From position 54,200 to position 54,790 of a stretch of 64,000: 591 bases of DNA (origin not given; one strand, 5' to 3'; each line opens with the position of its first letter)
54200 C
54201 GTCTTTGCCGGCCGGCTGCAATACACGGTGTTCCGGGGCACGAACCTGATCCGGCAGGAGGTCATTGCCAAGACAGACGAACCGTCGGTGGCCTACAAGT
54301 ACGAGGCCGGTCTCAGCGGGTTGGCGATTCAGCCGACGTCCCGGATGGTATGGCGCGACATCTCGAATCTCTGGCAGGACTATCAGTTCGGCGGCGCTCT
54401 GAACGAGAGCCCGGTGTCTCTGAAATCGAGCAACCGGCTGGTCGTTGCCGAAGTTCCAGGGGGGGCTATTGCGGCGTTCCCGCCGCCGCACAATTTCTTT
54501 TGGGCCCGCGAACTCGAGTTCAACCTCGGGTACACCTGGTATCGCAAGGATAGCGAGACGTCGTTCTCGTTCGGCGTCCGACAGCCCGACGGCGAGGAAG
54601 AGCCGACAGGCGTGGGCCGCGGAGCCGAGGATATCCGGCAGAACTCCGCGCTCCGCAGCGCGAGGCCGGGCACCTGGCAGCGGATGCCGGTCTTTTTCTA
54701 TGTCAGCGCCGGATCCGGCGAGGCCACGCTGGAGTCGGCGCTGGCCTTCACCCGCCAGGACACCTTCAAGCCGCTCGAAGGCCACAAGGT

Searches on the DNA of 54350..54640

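Call 73: search_rna_families(source=window, start=54350, end=54640, threshold=evalue, max_evalue=10)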
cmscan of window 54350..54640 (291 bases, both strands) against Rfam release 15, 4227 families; matches with E-value up to 10: 0.
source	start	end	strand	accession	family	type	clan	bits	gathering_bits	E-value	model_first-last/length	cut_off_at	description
